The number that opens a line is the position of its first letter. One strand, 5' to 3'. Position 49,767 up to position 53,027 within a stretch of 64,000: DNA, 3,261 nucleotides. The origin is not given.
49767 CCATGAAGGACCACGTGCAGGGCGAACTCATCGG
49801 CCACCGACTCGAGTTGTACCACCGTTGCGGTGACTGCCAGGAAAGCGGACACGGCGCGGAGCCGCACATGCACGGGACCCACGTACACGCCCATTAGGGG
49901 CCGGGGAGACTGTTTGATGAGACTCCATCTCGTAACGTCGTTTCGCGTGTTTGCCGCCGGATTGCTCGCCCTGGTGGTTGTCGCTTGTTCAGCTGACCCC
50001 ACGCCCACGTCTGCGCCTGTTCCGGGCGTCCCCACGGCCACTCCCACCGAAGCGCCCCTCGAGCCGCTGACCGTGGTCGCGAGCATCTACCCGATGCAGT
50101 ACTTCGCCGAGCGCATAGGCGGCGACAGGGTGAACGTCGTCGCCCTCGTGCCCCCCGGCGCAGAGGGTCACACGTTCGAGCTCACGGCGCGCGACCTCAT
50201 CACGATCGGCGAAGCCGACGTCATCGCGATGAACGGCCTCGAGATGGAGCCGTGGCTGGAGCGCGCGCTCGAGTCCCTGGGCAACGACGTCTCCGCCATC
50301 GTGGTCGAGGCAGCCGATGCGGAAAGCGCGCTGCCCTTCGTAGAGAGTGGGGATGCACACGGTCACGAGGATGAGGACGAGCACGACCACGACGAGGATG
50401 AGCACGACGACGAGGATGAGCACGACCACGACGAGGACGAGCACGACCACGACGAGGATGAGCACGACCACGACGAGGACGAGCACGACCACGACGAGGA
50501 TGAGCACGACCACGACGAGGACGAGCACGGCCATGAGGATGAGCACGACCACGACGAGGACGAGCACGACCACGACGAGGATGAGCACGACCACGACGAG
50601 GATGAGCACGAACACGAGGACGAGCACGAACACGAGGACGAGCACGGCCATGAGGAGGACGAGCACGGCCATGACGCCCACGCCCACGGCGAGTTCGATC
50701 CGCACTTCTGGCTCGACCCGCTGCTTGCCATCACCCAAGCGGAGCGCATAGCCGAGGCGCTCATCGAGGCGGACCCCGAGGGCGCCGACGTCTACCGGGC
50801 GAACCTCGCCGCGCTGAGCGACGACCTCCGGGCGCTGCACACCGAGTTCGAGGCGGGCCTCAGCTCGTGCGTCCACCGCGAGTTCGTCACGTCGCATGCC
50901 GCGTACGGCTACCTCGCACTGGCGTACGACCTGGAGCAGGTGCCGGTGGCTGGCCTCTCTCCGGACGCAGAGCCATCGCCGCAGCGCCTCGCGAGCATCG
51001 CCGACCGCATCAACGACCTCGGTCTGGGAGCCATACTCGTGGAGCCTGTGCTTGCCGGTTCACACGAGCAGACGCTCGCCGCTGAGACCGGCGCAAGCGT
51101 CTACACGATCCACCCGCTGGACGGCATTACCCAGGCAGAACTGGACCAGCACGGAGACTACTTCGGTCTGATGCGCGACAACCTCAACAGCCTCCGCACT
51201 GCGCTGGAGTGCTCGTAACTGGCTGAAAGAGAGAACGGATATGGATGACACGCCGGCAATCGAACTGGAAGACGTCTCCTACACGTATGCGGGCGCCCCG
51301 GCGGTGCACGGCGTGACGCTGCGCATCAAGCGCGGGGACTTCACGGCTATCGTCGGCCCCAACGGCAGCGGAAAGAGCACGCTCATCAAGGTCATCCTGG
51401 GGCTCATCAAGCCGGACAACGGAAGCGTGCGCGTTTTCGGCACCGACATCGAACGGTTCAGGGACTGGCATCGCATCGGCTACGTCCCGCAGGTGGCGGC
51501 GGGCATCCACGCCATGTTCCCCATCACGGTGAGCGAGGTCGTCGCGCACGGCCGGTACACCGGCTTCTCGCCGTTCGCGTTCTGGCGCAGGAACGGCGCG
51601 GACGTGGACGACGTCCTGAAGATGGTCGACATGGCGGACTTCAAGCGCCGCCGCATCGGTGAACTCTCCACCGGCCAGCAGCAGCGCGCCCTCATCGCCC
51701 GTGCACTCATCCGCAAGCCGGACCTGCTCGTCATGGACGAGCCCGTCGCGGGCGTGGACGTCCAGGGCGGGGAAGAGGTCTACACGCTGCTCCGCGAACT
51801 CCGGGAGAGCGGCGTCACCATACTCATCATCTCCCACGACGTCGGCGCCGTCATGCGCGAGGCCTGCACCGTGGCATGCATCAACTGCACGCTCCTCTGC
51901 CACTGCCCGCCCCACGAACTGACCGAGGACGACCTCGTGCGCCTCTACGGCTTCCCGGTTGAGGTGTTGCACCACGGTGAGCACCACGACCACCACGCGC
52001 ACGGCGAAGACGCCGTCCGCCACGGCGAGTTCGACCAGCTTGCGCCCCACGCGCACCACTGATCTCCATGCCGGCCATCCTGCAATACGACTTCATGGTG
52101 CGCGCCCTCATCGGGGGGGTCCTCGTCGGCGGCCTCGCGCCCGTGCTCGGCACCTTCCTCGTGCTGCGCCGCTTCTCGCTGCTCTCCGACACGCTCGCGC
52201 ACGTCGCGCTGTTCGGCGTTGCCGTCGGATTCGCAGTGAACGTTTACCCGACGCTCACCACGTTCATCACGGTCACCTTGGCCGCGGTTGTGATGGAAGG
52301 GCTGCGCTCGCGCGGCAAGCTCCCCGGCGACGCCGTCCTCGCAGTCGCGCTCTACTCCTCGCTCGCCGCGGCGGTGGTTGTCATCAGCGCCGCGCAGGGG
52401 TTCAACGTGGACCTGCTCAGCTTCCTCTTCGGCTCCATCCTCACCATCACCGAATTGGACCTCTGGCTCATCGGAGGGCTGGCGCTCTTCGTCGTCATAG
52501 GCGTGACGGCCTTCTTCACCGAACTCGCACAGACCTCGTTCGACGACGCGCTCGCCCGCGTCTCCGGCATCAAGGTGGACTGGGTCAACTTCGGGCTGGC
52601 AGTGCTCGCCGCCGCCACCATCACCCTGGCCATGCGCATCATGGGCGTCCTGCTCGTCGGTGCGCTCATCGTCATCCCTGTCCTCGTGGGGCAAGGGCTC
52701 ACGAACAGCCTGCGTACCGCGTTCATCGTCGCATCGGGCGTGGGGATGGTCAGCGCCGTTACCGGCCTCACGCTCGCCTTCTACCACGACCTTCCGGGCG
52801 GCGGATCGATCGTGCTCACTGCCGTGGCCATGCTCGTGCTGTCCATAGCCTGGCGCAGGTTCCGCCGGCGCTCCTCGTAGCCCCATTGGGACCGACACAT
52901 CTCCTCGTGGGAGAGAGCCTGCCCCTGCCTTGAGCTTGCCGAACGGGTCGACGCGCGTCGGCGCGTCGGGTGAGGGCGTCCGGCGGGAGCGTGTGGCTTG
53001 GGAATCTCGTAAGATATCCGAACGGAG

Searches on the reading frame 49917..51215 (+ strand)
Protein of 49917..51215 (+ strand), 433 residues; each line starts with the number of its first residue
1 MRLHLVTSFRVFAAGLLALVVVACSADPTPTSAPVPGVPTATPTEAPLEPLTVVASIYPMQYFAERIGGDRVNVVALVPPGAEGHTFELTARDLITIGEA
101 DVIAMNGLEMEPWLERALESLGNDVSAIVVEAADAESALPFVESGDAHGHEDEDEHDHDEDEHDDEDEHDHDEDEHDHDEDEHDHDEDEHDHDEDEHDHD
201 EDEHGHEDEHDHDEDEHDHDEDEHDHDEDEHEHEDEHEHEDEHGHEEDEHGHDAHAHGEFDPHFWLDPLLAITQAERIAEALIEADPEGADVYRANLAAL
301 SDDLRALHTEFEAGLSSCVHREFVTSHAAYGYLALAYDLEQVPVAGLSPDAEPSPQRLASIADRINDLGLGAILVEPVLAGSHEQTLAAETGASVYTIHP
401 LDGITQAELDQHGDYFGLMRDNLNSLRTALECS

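Call 3: search_protein_families(library=pfam, proteins=[window:49917-51215:+], max_evalue=0.01)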
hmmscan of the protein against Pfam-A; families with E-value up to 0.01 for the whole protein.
window:49917-51215:+ (433 aa): 1 family
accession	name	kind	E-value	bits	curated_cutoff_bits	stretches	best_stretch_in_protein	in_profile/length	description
PF01297.22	ZnuA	-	7e-64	216.3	29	1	53-429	1-263/263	Zinc-uptake complex component A periplasmic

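Call 4: search_protein_families(library=ncbifam, proteins=[window:49917-51215:+], max_evalue=0.01)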
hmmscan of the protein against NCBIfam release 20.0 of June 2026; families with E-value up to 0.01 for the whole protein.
window:49917-51215:+ (433 aa): 8 families
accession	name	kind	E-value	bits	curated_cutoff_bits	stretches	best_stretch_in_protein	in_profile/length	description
NF040870.1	AztC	equivalog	6.3e-43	147.2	350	1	53-430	1-277/277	zinc ABC transporter substrate-binding protein AztC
TIGR03772.1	anch_rpt_subst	equivalog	1.3e-36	126.3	350.45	2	254-430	310-485/486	anchored repeat ABC transporter, substrate-binding protein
NF053842.1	MnTportMntCDein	equivalog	3e-35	121.8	400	1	245-397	94-250/281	manganese ABC transporter substrate-binding protein MntC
NF033605.1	Zn_bnd_ABC_AdcA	exception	1.2e-34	120.2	700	2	234-431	125-323/517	zinc ABC transporter substrate-binding lipoprotein AdcA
NF007091.2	PRK09545.1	equivalog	1.6e-33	116.2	268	2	52-178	26-146/318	zinc ABC transporter substrate-binding protein ZnuA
NF053703.1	Mn_SBP_EfaA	exception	6.5e-25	87.9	485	2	255-429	133-308/310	Mn/Fe ABC transporter substrate-binding lipoprotein EfaA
NF047355.1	ABC_bind_Mn_Staph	exception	2.4e-23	82.9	500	2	255-429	132-307/309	manganese ABC transporter substrate-binding lipoprotein MntC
NF040928.1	ABC_lipo_SloC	subfamily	1.9e-21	76.5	525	2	255-430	126-302/304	metal ABC transporter substrate-binding lipoprotein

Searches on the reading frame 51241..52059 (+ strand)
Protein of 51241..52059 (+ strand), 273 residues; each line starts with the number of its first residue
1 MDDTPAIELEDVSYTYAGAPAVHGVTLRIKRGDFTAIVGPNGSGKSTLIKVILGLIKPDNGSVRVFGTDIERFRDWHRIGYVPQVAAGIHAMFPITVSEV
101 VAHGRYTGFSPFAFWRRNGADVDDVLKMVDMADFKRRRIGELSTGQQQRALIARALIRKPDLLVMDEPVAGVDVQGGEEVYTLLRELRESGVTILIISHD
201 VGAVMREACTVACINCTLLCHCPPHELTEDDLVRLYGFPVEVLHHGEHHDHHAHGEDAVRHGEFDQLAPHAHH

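Call 3: search_protein_families(library=pfam, proteins=[window:51241-52059:+], max_evalue=0.01)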
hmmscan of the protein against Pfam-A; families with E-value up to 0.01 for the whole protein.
window:51241-52059:+ (273 aa): 7 families
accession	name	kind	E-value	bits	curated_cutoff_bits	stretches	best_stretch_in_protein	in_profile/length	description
PF00005.33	ABC_tran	-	2.1e-31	109.8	25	1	23-170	2-137/137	ABC transporter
PF13304.12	AAA_21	-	2.2e-13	51.4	27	2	34-56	1-23/304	AAA domain, putative AbiEii toxin, Type IV TA system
PF02463.25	SMC_N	-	2.6e-07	30.7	40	1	33-52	25-44/220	RecF/RecN/SMC N terminal domain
PF13555.12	AAA_29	-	2.6e-06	27.5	27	1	23-60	13-50/61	P-loop containing region of AAA domain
PF13476.12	AAA_23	-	0.00025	22.2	27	1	34-52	21-39/201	AAA domain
PF13175.12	AAA_15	-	0.00093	19.3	32.1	1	34-59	25-50/374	AAA ATPase domain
PF13401.12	AAA_22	-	0.008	16.9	27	0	32-56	5-29/130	AAA domain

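Call 33: search_protein_families(library=ncbifam, proteins=[window:51241-52059:+], max_evalue=0.01)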
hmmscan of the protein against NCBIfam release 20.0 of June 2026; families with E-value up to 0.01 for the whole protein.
window:51241-52059:+ (273 aa): 195 families (the best 25 are shown)
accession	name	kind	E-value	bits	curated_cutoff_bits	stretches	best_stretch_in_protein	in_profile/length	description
NF040873.1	AztA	equivalog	3.4e-53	180.1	220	1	16-212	2-190/191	zinc ABC transporter ATP-binding protein AztA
NF053840.1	MnTportMntADein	equivalog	3.6e-46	157.7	400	1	7-227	2-219/240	manganese ABC transporter ATP-binding protein MntA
TIGR03771.1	anch_rpt_ABC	equivalog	5.3e-46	157.1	268.8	1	27-231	1-203/223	anchored repeat-type ABC transporter ATP-binding subunit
NF011630.0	PRK15056.1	equivalog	1.8e-45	155.2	393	1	5-224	5-225/274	manganese/iron ABC transporter ATP-binding protein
TIGR03873.1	F420-0_ABC_ATP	hypoth_equivalog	1.5e-42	145.6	372.4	1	8-247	3-245/256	putative F420-0 ABC transporter ATP-binding protein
NF010068.0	PRK13548.1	equivalog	8e-41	139.8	261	1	6-249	5-253/261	heme ABC transporter ATP-binding protein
NF007090.0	PRK09544.1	equivalog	2.3e-40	138.7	306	1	6-255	4-240/251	zinc ABC transporter ATP-binding protein ZnuC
TIGR01188.1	drrA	subfamily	2.9e-39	135.2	312.45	1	15-215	2-198/302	daunorubicin resistance ABC transporter, ATP-binding protein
TIGR04521.1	ECF_ATPase_2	equivalog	1.4e-38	132.6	330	1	7-215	1-219/279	energy-coupling factor transporter ATPase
TIGR04520.1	ECF_ATPase_1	equivalog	5.8e-38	130.9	315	1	7-227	1-223/269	energy-coupling factor transporter ATPase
TIGR02673.1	FtsE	equivalog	8.7e-37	126.9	264.85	1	7-206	2-202/214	cell division ATP-binding protein FtsE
NF007082.0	PRK09536.1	equivalog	3.1e-36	125.4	537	1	5-207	2-205/402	corrinoid ABC transporter ATPase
TIGR02315.1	ABC_phnC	equivalog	3.1e-36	125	266.1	1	7-237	2-243/243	phosphonate ABC transporter ATP-binding protein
TIGR02857.1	CydD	equivalog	2e-35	122.7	435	1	5-203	320-519/529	thiol reductant ABC exporter subunit CydD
TIGR01166.1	cbiO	subfamily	9.2e-35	119.8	211.8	1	19-201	5-187/190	cobalt ABC transporter, ATP-binding protein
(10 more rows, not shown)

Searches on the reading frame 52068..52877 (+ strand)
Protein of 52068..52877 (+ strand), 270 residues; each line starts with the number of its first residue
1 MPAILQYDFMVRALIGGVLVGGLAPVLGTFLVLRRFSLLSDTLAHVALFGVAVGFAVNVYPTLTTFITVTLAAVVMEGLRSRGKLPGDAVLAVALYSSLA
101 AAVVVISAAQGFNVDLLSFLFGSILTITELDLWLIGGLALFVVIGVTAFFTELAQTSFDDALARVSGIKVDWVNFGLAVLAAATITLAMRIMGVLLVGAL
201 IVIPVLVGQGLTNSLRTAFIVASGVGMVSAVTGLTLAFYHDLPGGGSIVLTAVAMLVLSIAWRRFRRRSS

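Call 3: search_protein_families(library=pfam, proteins=[window:52068-52877:+], max_evalue=0.01)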
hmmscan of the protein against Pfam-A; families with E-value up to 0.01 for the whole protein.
window:52068-52877:+ (270 aa): 1 family
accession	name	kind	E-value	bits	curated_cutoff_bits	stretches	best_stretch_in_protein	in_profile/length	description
PF00950.22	ABC-3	-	3e-63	214.2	20.1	1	6-261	1-256/258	ABC 3 transport family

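Call 33: search_protein_families(library=ncbifam, proteins=[window:52068-52877:+], max_evalue=0.01)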
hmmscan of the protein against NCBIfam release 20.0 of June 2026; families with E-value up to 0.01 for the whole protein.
window:52068-52877:+ (270 aa): 4 families
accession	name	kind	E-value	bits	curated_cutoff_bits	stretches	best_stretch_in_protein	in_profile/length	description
NF040871.1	AztB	equivalog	1.2e-43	149.7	280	1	5-252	7-254/254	zinc ABC transporter permease AztB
NF040927.1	ABC_perm_SloB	subfamily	1.7e-38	133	460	1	3-260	5-261/271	metal ABC transporter permease subunit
NF007089.0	PRK09543.1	equivalog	6.8e-38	130.7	284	1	11-262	6-257/261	zinc ABC transporter permease subunit ZnuB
TIGR03770.1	anch_rpt_perm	equivalog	3.1e-30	105.8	296.8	1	8-259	15-266/270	anchored repeat-type ABC transporter permease subunit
